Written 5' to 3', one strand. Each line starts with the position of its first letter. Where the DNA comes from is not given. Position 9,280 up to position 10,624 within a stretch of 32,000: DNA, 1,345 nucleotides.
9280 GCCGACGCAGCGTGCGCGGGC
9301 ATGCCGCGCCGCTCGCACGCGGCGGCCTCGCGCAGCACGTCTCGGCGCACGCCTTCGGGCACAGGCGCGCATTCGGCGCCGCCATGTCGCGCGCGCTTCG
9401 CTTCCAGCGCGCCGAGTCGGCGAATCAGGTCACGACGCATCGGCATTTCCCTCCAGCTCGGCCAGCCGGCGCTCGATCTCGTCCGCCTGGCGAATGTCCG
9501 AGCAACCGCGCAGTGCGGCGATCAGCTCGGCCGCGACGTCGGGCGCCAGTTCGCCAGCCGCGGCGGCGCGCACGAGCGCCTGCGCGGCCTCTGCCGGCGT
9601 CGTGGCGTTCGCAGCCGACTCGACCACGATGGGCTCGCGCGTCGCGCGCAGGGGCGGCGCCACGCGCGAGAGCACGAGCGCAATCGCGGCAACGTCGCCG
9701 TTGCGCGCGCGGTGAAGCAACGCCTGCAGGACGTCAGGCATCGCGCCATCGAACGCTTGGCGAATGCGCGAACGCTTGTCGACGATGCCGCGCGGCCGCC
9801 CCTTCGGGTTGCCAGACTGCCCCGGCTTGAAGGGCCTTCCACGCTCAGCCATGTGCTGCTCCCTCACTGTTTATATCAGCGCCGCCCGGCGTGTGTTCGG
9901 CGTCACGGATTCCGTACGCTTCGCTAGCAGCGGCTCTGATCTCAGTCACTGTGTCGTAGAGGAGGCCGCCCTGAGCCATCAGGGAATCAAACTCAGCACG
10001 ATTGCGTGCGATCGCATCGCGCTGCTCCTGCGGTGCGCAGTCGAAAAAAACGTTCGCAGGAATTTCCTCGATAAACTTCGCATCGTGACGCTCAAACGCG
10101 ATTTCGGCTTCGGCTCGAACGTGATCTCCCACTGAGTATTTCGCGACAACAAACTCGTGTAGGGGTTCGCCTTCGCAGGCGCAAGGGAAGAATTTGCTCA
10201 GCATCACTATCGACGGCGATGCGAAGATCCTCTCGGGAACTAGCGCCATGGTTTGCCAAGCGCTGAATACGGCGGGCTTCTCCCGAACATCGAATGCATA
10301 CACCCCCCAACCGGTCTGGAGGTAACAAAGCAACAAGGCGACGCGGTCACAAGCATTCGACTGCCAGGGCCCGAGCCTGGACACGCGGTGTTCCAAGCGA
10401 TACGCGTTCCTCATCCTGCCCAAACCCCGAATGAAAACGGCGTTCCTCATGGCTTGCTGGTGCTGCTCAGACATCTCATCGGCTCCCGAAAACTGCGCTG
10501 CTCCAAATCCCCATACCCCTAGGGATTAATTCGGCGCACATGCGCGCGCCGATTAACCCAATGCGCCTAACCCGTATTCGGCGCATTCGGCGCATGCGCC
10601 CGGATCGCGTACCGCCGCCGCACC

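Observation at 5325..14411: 9.1-kb island inserted in the 3' end of tRNA-Leu(UAA), bounded by a 14-bp direct repeat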

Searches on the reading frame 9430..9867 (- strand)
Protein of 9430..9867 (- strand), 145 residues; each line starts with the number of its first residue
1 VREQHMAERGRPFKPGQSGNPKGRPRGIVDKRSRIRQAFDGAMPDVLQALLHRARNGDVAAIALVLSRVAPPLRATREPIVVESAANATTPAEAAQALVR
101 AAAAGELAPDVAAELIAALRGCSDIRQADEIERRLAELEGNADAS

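Call 8: search_protein_families(library=pfam, proteins=[window:9430-9867:-], max_evalue=0.01)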
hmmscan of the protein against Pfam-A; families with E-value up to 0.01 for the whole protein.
window:9430-9867:- (145 aa): 2 families
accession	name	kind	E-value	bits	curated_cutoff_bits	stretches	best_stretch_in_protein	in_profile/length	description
PF18932.5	DUF5681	-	3.3e-11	44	27.5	1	12-71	4-74/77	Family of unknown function (DUF5681)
PF13490.11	zf-HC2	-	0.0092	16.5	22.2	0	94-124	3-33/35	Putative zinc-finger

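Call 24: search_protein_families(library=phrogs, proteins=[window:9430-9852:-], max_evalue=0.01)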
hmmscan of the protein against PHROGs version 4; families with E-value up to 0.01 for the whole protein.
window:9430-9852:- (140 aa): 3 families
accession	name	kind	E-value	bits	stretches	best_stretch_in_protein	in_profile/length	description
phrog_9747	-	unknown function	1.3e-06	29.3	1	46-134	52-139/147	-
phrog_4114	-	unknown function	0.00038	21.4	1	7-31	9-33/123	-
phrog_26239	-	unknown function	0.00076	20.8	1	8-33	21-46/146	-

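Call 44: search_protein_families(library=padloc, proteins=[window:9430-9852:-], max_evalue=0.01)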
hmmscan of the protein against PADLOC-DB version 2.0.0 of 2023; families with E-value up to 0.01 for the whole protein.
window:9430-9852:- (140 aa): 0 families

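Call 45: search_protein_families(library=ncbifam, proteins=[window:9430-9852:-], max_evalue=0.01)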
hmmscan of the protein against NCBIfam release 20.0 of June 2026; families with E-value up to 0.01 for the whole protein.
window:9430-9852:- (140 aa): 0 families

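Call 67: search_solved_structures(query=A4, max_evalue=10)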
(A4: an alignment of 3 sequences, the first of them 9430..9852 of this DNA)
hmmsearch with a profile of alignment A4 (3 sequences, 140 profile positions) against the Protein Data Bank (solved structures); distinct sequences matched with E-value up to 10: 6.
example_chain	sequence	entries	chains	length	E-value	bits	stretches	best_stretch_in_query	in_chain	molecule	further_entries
6hrn_B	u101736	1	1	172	0.22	14.9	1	35-116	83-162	Beta Subunit of Cyanobacterial Phycocyanin protein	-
3rys_A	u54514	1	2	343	0.83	13.1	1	35-116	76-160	Adenosine deaminase 1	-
4v68_BR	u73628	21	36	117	0.94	12.9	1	36-62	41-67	50S ribosomal protein L17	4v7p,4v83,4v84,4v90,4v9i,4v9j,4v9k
10px_1R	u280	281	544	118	0.96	12.9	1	36-62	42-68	50S ribosomal protein L17 | 50S ribosomal protein L16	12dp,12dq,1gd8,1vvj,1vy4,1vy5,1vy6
3n5n_X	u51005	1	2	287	1.2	12.6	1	35-100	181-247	A/G-specific adenine DNA glycosylase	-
8i4m_e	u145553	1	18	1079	3.8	10.9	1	72-130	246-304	Fiber protein(gp 28) of the cyanophage P-SCSP1u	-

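Call 93: find_related_loci(query=A4, collection=viral_contigs, flank=6000)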
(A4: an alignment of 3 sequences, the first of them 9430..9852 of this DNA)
Query A4 (140 aa) in viral_contigs; peptide patterns used: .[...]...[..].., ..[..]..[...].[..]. (x = any residue, [..] = any of these).
600 stretches matched a pattern (row limit reached: there are more); 196 encode a relative of the query (tblastn E <= 1e-3); the best 80 are kept; 80 distinct loci.
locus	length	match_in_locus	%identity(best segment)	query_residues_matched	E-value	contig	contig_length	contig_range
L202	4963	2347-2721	36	8-134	3e-19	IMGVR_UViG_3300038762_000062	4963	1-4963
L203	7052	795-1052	38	3-88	4e-14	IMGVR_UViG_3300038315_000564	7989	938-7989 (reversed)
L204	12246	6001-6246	37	7-88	1e-13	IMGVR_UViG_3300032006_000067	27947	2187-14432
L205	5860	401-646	37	7-88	3e-13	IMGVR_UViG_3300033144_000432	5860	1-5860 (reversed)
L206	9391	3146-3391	37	7-88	3e-13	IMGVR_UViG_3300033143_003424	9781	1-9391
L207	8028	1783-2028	37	7-88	2e-13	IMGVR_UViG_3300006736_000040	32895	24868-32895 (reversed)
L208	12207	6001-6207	42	8-71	2e-10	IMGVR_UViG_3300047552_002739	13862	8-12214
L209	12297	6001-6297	36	2-104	1e-9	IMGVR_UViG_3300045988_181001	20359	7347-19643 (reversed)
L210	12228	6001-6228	38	6-64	3e-9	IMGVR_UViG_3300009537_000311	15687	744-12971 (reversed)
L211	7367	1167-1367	40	8-64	3e-9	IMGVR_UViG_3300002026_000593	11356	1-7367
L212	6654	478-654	42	7-60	4e-8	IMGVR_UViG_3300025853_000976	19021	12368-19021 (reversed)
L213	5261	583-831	35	7-94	4e-8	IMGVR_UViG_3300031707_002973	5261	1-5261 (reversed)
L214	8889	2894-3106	38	8-64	5e-8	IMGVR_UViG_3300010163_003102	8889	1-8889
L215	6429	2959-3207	35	7-94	4e-8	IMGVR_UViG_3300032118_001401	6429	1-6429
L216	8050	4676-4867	45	6-63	5e-8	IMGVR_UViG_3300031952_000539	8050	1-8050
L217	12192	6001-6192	45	6-63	6e-8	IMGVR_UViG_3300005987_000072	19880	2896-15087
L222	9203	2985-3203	37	8-66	4e-7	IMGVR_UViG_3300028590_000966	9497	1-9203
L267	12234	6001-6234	42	8-78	1e-5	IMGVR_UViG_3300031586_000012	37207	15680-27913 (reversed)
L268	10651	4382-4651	32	1-88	1e-5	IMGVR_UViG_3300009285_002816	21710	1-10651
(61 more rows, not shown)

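Call 95: search_protein_families(library=pfam, proteins=[L208:6215-7867:+, L210:6341-7903:+, L211:1466-2668:+, L212:740-1963:+, L214:3210-4664:+, L216:4998-6338:+, L217:6304-7635:+, L222:3326-4786:+, L267:6266-7555:+, L268:4672-6033:+], max_evalue=0.001)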
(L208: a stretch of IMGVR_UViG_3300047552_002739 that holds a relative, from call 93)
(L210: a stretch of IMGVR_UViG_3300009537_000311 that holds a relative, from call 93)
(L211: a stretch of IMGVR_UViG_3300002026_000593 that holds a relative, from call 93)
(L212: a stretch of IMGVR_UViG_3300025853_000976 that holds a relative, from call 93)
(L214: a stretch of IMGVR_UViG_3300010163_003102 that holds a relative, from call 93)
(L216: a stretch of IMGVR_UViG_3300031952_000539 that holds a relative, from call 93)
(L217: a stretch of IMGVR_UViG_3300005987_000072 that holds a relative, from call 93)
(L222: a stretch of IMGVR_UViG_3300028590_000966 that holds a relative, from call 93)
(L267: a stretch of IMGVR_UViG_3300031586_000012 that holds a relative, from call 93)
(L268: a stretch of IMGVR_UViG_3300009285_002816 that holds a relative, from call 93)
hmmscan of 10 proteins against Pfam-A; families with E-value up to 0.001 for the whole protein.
L208:6215-7867:+ (550 aa): 1 family
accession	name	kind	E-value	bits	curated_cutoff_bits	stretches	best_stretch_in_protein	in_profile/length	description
PF17289.8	Terminase_6C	-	2e-05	25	22.6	1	422-493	52-122/155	Terminase RNaseH-like domain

L210:6341-7903:+ (520 aa): 1 family
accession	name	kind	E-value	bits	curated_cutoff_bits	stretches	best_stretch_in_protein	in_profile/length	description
PF03237.21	Terminase_6N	-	0.00079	19.6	22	0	54-275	5-209/215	Terminase large subunit, T4likevirus-type, N-terminal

L211:1466-2668:+ (400 aa): 2 families
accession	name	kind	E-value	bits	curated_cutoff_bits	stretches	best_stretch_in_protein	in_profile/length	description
PF04466.19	Terminase_3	-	2.5e-43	148.4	23.2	1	17-212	2-201/201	Phage terminase large subunit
PF17288.8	Terminase_3C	-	1.8e-15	58.1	26.7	1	246-387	1-154/155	Terminase RNAseH like domain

L212:740-1963:+ (407 aa): 4 families
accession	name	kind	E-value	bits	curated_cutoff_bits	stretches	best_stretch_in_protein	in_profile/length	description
PF03237.21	Terminase_6N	-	3.8e-20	72.9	22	1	34-227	4-210/215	Terminase large subunit, T4likevirus-type, N-terminal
PF04466.19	Terminase_3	-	1.6e-08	34.8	23.2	1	27-212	2-197/201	Phage terminase large subunit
PF17289.8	Terminase_6C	-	6.7e-06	26.6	22.6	1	243-365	1-132/155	Terminase RNaseH-like domain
PF05127.21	NAT10_TcmA_helicase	-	0.00044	20.6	22.7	0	36-140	6-109/176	RNA cytidine acetyltransferase NAT10/TcmA, helicase domain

L214:3210-4664:+ (484 aa): 1 family
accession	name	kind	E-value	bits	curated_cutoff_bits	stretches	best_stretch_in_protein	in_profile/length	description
PF17289.8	Terminase_6C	-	1.2e-07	32.3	22.6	1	313-465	1-151/155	Terminase RNaseH-like domain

L216:4998-6338:+ (446 aa): 2 families
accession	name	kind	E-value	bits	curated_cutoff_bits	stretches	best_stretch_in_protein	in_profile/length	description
PF04466.19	Terminase_3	-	3.4e-47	161.1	23.2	1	26-225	4-200/201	Phage terminase large subunit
PF03237.21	Terminase_6N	-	1e-11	45.4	22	1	29-238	2-210/215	Terminase large subunit, T4likevirus-type, N-terminal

L217:6304-7635:+ (443 aa): 3 families
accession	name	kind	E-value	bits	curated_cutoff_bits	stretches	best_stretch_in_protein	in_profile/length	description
PF04466.19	Terminase_3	-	7.1e-47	160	23.2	1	24-226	2-201/201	Phage terminase large subunit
PF03237.21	Terminase_6N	-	9.2e-09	35.7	22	1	28-238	1-210/215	Terminase large subunit, T4likevirus-type, N-terminal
PF00580.27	UvrD-helicase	-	1.1e-05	25.7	23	1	13-84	2-67/271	UvrD/REP helicase N-terminal domain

L222:3326-4786:+ (486 aa): 2 families
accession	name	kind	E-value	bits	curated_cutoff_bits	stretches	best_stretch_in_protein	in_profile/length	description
PF17289.8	Terminase_6C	-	2.2e-11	44.4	22.6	1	313-454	2-151/155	Terminase RNaseH-like domain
PF03237.21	Terminase_6N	-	0.00042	20.5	22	1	69-169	10-109/215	Terminase large subunit, T4likevirus-type, N-terminal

L267:6266-7555:+ (429 aa): 0 families

L268:4672-6033:+ (453 aa): 1 family
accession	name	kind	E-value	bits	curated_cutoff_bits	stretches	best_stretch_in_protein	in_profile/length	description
PF04466.19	Terminase_3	-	2.4e-07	30.9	23.2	1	96-220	69-188/201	Phage terminase large subunit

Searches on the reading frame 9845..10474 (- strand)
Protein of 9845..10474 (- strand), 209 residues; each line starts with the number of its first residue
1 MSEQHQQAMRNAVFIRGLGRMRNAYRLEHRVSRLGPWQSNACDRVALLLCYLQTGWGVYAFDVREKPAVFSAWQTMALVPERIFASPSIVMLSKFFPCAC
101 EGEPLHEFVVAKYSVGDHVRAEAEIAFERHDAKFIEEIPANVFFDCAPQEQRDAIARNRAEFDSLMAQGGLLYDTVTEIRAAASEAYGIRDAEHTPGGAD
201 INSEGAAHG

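Call 8: search_protein_families(library=pfam, proteins=[window:9845-10474:-], max_evalue=0.01)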
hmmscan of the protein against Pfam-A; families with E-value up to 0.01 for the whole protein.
window:9845-10474:- (209 aa): 0 families

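Call 24: search_protein_families(library=phrogs, proteins=[window:9845-10474:-], max_evalue=0.01)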
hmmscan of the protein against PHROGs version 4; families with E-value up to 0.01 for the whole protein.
window:9845-10474:- (209 aa): 1 family
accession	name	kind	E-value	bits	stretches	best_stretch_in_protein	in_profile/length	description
phrog_1106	-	unknown function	0.00012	22.9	1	25-159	53-199/227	unknown function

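Call 44: search_protein_families(library=padloc, proteins=[window:9845-10474:-], max_evalue=0.01)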
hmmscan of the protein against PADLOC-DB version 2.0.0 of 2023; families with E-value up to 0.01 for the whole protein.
window:9845-10474:- (209 aa): 0 families

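Call 45: search_protein_families(library=ncbifam, proteins=[window:9845-10474:-], max_evalue=0.01)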
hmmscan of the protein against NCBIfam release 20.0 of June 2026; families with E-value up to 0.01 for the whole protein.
window:9845-10474:- (209 aa): 0 families
